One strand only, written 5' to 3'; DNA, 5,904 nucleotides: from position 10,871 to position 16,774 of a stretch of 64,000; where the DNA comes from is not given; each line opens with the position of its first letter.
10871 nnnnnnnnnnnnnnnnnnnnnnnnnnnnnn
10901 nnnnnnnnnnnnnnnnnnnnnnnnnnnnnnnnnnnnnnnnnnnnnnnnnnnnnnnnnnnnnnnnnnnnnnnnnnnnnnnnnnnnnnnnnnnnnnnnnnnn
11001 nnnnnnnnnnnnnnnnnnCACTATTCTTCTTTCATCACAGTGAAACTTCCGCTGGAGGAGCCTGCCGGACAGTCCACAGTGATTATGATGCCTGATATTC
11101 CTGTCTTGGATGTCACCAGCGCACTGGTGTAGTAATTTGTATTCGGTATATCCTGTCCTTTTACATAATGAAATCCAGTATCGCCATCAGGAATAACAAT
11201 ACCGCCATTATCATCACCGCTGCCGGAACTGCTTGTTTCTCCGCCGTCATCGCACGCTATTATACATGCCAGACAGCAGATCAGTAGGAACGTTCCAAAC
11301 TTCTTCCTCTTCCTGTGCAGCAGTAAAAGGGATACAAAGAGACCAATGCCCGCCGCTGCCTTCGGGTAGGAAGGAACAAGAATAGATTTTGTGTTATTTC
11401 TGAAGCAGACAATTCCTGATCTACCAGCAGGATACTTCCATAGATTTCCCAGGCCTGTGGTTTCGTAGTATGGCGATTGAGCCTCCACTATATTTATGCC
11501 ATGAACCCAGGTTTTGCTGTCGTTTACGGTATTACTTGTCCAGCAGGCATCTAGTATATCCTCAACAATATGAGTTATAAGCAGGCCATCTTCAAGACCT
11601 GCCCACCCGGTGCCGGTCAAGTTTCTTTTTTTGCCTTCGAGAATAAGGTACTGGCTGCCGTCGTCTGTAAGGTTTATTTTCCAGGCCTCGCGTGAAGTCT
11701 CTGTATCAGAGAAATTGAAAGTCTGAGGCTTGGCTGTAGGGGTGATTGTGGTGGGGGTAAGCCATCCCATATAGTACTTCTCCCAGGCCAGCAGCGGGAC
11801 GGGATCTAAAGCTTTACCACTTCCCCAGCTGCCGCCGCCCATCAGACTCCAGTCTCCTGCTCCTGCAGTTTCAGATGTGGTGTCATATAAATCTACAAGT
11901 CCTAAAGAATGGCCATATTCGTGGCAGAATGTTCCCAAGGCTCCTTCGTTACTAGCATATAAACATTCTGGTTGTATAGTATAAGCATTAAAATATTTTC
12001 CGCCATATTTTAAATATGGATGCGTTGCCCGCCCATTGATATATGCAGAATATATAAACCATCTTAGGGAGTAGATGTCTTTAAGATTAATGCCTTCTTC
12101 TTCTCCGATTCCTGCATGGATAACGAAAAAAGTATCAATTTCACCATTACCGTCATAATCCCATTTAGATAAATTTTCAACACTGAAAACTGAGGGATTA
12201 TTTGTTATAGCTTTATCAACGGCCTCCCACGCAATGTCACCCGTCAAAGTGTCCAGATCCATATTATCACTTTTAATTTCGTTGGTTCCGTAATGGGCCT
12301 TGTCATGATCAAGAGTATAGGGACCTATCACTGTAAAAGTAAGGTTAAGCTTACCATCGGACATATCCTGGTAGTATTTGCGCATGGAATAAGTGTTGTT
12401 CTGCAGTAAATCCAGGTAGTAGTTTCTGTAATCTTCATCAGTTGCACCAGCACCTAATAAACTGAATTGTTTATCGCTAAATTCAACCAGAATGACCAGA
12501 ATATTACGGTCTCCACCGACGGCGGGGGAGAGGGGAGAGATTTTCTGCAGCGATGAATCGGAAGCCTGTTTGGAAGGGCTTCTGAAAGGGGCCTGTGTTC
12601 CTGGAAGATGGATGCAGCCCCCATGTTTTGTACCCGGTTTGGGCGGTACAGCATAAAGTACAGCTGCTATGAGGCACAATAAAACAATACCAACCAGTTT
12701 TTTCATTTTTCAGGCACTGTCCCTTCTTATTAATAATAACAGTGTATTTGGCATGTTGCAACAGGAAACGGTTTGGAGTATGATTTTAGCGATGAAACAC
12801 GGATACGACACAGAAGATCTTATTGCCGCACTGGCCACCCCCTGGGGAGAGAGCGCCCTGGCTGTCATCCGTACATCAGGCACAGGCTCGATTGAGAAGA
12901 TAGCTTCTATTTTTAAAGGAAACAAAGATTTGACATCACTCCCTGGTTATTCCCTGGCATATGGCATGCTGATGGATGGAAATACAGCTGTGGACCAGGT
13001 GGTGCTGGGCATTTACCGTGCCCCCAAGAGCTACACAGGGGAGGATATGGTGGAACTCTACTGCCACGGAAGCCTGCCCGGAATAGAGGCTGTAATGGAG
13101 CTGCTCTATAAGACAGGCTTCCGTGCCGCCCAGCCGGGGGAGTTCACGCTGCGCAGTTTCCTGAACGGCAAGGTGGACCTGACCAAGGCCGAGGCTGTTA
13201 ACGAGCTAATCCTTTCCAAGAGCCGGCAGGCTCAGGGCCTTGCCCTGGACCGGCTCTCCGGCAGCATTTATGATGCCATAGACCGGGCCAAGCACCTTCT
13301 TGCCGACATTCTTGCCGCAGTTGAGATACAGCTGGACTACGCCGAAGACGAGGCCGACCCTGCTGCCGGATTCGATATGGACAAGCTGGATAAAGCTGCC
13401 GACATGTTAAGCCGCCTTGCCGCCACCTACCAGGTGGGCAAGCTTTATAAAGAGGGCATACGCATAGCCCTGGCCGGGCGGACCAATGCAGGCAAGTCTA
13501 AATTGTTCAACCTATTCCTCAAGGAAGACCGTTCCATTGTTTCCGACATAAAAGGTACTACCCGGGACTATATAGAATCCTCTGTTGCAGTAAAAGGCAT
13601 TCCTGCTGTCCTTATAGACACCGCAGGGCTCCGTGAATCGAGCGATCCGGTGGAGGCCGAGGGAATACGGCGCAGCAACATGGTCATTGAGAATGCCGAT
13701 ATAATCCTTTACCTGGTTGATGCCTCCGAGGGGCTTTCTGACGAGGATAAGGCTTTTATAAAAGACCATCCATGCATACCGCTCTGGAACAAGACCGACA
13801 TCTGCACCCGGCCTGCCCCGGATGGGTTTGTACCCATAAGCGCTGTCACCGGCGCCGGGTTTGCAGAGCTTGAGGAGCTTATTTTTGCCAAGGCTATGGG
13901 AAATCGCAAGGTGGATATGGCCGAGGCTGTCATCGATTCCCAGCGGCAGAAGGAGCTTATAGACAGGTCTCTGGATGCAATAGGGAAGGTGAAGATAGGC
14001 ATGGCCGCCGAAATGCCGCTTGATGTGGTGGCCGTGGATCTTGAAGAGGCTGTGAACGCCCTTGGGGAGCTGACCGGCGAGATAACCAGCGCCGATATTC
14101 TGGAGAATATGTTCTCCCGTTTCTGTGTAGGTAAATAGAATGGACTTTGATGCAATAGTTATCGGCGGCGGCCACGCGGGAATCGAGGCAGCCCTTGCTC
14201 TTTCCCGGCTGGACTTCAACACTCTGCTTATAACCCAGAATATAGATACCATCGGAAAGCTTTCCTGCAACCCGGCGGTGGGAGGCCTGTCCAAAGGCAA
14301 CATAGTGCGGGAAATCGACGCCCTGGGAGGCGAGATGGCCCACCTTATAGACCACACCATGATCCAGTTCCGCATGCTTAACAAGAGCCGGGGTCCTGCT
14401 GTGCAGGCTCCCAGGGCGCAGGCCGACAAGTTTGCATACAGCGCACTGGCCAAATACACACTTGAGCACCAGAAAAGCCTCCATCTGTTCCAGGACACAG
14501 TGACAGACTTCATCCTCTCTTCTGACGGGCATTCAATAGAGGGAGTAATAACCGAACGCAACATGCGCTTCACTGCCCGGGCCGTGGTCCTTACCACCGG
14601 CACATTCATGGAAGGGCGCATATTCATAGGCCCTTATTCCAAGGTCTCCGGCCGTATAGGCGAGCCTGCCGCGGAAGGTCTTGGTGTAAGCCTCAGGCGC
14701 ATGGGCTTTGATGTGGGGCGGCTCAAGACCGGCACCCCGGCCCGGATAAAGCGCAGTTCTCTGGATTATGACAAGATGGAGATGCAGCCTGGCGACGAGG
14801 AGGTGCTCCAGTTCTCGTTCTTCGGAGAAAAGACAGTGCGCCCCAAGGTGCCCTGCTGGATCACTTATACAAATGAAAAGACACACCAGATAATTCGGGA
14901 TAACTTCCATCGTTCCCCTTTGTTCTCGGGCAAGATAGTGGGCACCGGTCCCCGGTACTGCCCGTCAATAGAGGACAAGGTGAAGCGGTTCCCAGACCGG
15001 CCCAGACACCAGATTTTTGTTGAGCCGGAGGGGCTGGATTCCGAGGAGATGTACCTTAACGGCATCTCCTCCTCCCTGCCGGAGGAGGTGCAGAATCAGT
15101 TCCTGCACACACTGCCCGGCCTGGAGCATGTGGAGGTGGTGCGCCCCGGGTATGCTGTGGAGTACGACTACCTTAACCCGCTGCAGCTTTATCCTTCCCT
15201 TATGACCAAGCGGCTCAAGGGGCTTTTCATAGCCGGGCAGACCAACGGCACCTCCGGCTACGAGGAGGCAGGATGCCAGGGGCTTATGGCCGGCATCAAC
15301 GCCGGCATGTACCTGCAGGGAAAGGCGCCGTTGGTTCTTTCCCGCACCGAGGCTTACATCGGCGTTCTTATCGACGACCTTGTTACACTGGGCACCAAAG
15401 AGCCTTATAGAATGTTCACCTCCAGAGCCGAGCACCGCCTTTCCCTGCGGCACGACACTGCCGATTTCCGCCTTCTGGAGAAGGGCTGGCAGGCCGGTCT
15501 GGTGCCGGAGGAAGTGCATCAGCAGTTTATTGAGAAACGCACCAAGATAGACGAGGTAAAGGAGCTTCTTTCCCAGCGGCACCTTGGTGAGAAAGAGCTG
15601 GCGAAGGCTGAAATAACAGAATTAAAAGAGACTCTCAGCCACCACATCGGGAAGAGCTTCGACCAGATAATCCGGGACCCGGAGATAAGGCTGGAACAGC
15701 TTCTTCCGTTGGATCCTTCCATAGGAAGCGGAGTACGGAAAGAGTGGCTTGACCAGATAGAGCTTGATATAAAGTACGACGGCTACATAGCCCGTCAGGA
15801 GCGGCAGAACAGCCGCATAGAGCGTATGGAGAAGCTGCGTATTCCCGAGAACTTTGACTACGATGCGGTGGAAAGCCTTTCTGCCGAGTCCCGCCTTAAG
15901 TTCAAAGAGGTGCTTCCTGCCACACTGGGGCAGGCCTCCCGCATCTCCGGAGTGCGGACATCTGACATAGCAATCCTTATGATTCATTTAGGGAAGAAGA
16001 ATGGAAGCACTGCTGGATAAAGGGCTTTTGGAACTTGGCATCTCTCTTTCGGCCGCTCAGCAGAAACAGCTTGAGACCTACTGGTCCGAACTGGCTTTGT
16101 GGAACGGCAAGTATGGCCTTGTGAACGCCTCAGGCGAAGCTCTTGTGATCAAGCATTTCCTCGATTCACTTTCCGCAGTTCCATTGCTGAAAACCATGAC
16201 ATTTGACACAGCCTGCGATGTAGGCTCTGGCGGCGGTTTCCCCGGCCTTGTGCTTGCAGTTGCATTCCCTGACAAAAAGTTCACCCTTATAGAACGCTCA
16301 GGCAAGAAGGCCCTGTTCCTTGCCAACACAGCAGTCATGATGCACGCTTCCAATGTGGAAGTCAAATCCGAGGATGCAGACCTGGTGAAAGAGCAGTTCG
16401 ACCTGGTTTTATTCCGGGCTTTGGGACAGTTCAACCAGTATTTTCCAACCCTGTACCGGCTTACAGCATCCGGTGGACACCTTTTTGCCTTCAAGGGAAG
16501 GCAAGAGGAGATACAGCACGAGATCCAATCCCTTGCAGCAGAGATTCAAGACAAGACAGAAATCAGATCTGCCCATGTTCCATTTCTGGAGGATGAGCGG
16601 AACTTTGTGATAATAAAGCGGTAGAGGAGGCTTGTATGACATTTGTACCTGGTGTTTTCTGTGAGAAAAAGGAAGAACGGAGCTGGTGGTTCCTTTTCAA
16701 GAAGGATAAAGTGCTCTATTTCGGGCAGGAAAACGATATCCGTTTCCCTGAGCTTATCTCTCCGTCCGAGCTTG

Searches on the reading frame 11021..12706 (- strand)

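Call 59: search_protein_families(library=pfam, proteins=[window:11021-12706:-], max_evalue=0.00001)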
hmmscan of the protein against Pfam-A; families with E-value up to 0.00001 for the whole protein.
window:11021-12706:- (561 aa): 1 family
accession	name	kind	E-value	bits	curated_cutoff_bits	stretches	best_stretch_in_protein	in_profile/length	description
PF05547.17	Peptidase_M6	-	1.6e-29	103.5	22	1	68-312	14-284/294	Immune inhibitor A peptidase M6, catalytic domain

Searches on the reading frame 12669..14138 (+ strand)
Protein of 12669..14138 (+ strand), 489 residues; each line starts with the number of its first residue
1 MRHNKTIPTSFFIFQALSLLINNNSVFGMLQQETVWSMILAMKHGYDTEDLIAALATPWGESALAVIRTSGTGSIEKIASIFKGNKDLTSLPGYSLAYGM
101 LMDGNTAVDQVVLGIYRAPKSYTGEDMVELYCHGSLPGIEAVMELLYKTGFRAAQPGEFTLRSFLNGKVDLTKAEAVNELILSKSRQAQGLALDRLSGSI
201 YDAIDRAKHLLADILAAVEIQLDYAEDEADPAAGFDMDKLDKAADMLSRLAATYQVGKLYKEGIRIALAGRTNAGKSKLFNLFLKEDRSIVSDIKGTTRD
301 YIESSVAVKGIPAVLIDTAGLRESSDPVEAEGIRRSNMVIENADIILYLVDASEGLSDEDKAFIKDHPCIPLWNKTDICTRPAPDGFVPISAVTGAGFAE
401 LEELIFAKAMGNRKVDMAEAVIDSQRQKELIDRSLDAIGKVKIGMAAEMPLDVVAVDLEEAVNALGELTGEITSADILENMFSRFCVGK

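Call 59: search_protein_families(library=pfam, proteins=[window:12669-14138:+], max_evalue=0.00001)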
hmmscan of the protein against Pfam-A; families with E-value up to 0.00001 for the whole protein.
window:12669-14138:+ (489 aa): 4 families
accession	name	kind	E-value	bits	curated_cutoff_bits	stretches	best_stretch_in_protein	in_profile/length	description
PF12631.12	MnmE_helical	-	2.6e-44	152.3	40.1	1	171-486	1-211/211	MnmE helical domain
PF10396.14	TrmE_N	-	1.1e-34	119.6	29.8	1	52-168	2-117/117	GTP-binding protein TrmE N-terminus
PF01926.29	MMR_HSR1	-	1.3e-22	80.5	21.9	1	265-375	1-113/113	50S ribosome-binding GTPase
PF02421.24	FeoB_N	-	5.2e-08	33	27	1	265-353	2-89/156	Ferrous iron transport protein B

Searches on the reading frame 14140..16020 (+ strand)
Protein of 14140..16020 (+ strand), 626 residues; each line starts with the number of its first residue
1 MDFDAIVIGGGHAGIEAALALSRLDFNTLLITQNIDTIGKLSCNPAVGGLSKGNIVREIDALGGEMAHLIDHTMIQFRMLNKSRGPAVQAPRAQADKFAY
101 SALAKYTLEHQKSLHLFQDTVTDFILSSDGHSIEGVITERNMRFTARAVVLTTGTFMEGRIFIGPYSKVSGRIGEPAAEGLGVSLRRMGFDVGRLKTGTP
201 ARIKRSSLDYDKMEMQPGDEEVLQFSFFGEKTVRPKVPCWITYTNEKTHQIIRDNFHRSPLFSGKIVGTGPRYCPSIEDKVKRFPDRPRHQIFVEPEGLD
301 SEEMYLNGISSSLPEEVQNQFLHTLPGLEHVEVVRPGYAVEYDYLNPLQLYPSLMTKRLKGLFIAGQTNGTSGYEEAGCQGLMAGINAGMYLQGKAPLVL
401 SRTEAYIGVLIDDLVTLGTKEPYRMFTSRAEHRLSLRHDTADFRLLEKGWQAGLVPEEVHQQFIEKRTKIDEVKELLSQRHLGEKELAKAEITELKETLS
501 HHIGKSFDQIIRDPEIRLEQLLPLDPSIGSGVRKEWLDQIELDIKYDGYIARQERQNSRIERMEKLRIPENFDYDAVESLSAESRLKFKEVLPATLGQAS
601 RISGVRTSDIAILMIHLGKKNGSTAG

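Call 59: search_protein_families(library=pfam, proteins=[window:14140-16020:+], max_evalue=0.00001)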
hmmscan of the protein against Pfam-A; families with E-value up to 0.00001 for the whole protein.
window:14140-16020:+ (626 aa): 4 families
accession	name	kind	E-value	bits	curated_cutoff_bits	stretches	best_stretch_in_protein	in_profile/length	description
PF01134.28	GIDA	-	9e-161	535.7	22.1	1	4-395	1-390/391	Glucose inhibited division protein A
PF13932.14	SAM_GIDA_C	-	6e-22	77.7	27.1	1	559-614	2-57/57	tRNA modifying enzyme MnmG/GidA C-terminal helical bundle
PF21680.2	GIDA_C_1st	-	4.7e-14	53.3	24.7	1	458-554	2-96/96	tRNA modifying enzyme MnmG/GidA C-terminal helical domain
PF12831.13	FAD_oxidored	-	5.9e-06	26.3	27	0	4-150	1-141/416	FAD dependent oxidoreductase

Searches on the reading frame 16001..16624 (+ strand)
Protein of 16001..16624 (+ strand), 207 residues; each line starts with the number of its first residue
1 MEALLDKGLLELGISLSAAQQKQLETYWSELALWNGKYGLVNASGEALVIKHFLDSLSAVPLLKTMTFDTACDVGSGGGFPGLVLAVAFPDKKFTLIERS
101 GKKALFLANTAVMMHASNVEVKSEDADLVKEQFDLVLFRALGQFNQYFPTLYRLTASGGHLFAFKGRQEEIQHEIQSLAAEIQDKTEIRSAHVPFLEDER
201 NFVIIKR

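Call 60: search_protein_families(library=pfam, proteins=[window:16001-16624:+], max_evalue=0.00001)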
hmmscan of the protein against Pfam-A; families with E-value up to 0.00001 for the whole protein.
window:16001-16624:+ (207 aa): 2 families
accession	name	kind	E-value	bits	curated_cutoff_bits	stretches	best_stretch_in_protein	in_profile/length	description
PF02527.21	GidB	-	3e-39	134.7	27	1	20-201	1-182/184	rRNA small subunit methyltransferase G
PF13847.12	Methyltransf_31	-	3.8e-06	27.1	27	1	70-181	6-128/145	Methyltransferase domain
